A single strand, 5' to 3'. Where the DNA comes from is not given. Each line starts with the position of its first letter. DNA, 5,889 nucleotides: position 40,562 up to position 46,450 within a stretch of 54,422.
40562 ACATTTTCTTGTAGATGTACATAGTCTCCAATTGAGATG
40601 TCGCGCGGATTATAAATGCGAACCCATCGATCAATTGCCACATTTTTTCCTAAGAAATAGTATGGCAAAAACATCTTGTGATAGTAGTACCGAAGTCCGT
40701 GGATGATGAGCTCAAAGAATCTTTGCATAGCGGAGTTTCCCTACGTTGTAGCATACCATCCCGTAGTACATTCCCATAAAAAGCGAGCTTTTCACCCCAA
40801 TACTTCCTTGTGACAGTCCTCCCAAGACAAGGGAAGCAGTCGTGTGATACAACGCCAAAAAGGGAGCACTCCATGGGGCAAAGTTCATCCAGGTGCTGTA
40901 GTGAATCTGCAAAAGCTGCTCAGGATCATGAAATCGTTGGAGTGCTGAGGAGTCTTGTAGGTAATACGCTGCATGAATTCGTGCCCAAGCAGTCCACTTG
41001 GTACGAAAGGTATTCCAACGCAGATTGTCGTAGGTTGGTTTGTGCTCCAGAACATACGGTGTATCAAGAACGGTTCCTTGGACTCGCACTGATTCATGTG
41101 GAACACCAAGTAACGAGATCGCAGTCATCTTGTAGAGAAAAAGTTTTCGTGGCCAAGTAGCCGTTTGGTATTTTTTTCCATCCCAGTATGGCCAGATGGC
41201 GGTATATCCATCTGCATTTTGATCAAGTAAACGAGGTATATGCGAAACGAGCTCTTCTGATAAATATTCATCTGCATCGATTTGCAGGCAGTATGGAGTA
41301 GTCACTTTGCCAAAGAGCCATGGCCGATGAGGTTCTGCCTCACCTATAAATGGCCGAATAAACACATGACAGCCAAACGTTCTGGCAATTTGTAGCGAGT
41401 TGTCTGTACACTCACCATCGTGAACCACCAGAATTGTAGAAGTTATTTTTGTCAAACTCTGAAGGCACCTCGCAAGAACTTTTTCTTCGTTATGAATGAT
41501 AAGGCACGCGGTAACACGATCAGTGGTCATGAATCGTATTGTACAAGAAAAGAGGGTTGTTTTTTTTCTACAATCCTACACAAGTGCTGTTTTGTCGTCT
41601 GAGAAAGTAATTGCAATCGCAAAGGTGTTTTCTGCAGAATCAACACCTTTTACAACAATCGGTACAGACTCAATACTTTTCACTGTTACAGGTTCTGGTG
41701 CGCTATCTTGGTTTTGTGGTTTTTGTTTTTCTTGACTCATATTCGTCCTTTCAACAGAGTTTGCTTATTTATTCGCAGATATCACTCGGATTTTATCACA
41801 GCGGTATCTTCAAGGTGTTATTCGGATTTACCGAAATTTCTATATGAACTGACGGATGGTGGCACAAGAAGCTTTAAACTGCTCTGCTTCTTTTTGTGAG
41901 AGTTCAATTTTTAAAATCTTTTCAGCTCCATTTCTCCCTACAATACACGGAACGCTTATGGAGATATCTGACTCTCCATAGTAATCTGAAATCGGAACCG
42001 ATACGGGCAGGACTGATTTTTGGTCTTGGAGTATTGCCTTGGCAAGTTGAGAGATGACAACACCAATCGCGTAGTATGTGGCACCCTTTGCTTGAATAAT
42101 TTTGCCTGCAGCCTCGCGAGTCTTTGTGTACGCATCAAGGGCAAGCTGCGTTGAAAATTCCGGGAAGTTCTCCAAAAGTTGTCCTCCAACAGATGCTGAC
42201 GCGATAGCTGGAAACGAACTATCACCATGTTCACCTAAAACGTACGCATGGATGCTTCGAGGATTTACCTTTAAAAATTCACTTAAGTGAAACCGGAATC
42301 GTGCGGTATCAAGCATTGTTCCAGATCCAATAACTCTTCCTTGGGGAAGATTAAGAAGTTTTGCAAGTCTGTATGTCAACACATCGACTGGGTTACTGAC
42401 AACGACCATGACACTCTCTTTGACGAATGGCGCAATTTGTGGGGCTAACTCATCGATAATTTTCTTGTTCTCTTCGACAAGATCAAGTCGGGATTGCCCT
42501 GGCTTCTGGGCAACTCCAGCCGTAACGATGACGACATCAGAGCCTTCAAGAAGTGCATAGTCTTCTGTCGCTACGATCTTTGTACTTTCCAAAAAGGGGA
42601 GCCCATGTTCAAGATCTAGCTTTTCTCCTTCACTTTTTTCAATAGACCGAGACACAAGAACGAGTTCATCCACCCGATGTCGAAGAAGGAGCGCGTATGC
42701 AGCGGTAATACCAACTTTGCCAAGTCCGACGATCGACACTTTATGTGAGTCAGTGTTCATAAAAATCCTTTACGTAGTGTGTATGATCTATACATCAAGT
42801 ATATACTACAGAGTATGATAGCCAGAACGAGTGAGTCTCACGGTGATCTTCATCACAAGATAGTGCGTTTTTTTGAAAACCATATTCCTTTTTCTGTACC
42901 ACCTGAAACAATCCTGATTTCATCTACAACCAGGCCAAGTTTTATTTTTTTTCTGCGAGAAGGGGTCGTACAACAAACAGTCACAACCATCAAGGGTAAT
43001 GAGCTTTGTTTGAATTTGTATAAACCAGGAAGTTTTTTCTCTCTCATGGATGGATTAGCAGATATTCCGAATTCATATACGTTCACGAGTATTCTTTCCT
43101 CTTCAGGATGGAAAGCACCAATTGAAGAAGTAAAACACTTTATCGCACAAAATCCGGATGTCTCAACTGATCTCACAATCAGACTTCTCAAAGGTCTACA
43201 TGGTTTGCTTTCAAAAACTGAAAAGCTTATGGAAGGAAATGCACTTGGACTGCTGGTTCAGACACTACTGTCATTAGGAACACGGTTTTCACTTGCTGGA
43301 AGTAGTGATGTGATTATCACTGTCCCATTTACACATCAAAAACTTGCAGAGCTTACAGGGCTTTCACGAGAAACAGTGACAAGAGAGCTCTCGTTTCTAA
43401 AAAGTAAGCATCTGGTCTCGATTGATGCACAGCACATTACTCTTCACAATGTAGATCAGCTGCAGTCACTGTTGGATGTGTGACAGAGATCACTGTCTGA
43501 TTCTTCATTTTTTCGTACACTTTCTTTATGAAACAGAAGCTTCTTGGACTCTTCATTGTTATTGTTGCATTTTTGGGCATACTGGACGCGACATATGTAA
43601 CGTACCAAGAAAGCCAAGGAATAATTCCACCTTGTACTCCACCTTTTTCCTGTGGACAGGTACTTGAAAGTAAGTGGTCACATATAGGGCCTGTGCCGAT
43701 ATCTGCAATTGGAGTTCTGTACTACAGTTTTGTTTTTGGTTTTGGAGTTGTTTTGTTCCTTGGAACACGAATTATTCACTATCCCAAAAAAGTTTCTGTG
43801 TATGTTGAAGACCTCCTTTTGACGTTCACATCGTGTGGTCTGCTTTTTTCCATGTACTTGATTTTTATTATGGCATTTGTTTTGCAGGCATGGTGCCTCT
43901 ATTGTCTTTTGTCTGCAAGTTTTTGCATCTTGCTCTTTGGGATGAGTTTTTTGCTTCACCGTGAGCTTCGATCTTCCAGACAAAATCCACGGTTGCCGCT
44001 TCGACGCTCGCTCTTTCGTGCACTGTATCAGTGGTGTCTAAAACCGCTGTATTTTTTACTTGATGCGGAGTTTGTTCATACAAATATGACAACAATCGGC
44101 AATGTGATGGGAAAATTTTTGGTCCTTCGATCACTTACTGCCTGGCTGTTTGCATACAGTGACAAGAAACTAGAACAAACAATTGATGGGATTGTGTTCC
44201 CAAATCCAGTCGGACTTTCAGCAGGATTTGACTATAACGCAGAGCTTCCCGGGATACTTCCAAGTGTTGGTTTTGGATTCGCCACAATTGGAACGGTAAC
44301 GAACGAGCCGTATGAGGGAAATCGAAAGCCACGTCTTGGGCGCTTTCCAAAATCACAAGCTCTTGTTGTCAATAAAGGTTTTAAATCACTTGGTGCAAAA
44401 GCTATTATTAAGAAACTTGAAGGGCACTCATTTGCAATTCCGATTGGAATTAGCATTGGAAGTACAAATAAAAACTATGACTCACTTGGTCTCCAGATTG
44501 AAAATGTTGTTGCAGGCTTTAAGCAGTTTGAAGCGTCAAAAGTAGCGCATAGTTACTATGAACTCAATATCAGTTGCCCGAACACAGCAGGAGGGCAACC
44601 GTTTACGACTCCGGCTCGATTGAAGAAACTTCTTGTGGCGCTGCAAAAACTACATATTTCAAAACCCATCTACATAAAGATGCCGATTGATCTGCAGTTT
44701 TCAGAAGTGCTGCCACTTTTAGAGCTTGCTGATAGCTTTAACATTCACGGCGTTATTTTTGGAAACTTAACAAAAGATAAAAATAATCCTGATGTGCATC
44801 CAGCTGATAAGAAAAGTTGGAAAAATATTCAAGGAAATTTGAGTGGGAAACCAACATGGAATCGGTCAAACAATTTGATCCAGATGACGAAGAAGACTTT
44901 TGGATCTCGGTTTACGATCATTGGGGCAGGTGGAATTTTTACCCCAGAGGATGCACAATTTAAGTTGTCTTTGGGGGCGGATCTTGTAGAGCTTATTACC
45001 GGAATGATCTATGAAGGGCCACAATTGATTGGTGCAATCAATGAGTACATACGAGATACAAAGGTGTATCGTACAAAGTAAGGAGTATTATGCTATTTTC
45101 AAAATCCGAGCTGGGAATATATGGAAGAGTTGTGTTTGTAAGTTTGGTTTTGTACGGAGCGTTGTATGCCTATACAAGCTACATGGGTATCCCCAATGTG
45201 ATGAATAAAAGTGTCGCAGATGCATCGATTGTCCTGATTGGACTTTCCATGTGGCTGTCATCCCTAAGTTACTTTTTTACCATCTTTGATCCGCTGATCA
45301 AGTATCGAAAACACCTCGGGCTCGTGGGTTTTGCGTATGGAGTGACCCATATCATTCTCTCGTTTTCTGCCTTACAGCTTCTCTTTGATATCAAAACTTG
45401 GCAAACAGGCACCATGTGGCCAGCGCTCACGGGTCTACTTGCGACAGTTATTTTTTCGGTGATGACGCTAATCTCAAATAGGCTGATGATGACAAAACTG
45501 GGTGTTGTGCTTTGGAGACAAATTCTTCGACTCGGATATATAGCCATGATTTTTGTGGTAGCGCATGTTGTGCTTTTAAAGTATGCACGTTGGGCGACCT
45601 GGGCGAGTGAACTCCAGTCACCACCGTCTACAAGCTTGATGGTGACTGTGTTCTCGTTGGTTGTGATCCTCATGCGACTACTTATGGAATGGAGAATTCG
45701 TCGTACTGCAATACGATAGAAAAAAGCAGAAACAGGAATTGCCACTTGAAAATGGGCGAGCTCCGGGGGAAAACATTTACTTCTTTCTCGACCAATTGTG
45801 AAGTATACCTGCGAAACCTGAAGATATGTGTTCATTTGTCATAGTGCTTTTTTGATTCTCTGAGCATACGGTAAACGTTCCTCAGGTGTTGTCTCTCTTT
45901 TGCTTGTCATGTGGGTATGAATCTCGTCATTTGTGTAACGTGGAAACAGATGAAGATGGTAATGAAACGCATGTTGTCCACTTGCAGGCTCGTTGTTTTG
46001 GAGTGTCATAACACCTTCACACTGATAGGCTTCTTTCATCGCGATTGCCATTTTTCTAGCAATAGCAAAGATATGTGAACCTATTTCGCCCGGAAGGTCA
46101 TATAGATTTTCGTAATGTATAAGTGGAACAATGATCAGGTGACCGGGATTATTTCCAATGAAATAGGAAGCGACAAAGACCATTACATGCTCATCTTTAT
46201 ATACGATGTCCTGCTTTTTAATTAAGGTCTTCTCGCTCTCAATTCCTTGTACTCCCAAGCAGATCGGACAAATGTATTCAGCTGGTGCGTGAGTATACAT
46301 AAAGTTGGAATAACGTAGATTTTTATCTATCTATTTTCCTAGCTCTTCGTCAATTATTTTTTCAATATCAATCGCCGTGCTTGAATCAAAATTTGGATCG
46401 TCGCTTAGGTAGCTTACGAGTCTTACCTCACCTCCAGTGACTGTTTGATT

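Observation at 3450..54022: Exceptionally GT-C-rich glycosylation island lacking the canonical O-antigen/capsule machinery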

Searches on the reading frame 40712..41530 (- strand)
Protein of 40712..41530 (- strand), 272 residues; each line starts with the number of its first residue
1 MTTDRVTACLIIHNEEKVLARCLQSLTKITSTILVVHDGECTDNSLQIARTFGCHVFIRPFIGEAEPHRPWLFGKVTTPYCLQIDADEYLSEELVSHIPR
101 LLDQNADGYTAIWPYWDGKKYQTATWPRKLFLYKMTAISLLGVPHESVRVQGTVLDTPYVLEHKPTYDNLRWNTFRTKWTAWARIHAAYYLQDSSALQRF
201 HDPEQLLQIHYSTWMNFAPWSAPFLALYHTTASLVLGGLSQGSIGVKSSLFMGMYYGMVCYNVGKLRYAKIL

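Call 8: search_protein_families(library=pfam, proteins=[window:40712-41530:-], max_evalue=0.01)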
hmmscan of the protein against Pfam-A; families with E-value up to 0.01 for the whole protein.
window:40712-41530:- (272 aa): 1 family
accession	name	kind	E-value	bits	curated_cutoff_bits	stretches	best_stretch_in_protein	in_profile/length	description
PF00535.33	Glycos_transf_2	-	7.7e-11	42.6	23.3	1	9-124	3-126/168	Glycosyl transferase family 2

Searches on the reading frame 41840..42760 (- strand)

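Call 8: search_protein_families(library=pfam, proteins=[window:41840-42760:-], max_evalue=0.01)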
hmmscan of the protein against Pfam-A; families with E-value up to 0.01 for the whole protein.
window:41840-42760:- (306 aa): 3 families
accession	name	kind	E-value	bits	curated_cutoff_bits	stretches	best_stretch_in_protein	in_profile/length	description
PF00056.29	Ldh_1_N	-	2.5e-38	131.7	27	1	7-145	2-141/141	lactate/malate dehydrogenase, NAD binding domain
PF02866.23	Ldh_1_C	-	2.1e-33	116.2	22.6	1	148-304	1-165/174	lactate/malate dehydrogenase, alpha/beta C-terminal domain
PF01488.26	Shikimate_DH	-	0.0037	17.8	24.3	1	4-80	11-82/138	Shikimate / quinate 5-dehydrogenase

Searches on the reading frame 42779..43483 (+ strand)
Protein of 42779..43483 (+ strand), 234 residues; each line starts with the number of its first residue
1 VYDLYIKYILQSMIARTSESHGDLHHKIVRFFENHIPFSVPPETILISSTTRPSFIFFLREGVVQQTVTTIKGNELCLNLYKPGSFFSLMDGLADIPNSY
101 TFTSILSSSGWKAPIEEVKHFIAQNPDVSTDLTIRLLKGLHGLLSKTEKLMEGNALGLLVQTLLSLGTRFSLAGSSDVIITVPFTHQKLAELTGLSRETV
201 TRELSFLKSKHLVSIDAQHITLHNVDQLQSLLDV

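Call 8: search_protein_families(library=pfam, proteins=[window:42779-43483:+], max_evalue=0.01)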
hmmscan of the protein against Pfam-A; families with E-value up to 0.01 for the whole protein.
window:42779-43483:+ (234 aa): 4 families
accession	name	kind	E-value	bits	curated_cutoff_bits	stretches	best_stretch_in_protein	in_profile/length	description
PF13545.12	HTH_Crp_2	-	4.7e-14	52.5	27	1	159-230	3-69/70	Crp-like helix-turn-helix domain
PF00027.35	cNMP_binding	-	3e-07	30.8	27.5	1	39-125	3-89/89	Cyclic nucleotide-binding domain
PF00325.26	Crp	-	3e-05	24.1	21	1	184-210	3-29/32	Bacterial regulatory proteins, crp family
PF25213.1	HVO_A0261_N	-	0.0046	17.3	35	1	182-215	23-56/86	HVO_A0261 N-terminal domain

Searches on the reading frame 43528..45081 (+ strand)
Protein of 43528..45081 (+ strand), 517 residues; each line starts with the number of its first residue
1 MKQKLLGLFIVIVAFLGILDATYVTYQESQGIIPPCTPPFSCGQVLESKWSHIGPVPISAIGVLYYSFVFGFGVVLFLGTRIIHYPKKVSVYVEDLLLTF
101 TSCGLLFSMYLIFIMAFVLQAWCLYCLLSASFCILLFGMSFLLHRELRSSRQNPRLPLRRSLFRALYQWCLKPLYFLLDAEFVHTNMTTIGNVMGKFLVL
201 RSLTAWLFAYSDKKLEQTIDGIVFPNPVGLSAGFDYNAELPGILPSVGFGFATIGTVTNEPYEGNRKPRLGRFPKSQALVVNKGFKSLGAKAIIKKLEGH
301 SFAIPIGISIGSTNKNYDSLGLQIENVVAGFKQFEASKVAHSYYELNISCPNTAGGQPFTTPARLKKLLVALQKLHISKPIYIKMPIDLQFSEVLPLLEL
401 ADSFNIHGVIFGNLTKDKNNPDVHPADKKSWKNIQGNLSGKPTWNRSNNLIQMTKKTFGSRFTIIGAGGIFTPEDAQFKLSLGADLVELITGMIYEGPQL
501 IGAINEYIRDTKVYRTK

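Call 8: search_protein_families(library=pfam, proteins=[window:43528-45081:+], max_evalue=0.01)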
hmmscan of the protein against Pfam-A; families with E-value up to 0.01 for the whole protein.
window:43528-45081:+ (517 aa): 2 families
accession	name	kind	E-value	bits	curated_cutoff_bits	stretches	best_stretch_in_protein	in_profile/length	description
PF01180.27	DHO_dh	-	7.8e-47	160.3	27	1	215-508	2-287/291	Dihydroorotate dehydrogenase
PF07884.19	VKOR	-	1e-21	77.9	27.5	1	9-140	2-133/134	Vitamin K epoxide reductase family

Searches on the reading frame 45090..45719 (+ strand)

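Call 8: search_protein_families(library=pfam, proteins=[window:45090-45719:+], max_evalue=0.01)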
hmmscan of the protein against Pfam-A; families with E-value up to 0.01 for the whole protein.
window:45090-45719:+ (209 aa): 1 family
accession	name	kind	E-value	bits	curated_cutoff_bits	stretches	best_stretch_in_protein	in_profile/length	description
PF01794.25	Ferric_reduct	-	2.5e-05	24.7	28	1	63-156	27-120/121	Ferric reductase like transmembrane component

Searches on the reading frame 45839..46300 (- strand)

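Call 9: search_protein_families(library=pfam, proteins=[window:45839-46300:-], max_evalue=0.01)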
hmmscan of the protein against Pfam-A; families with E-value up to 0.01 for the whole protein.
window:45839-46300:- (153 aa): 2 families
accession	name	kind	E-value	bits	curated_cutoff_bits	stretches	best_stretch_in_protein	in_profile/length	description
PF01230.28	HIT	-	2.3e-15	57.5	21.5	1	29-123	5-97/98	HIT domain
PF11969.13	DcpS_C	-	0.00081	20.3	24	1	29-118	13-99/114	Scavenger mRNA decapping enzyme C-term binding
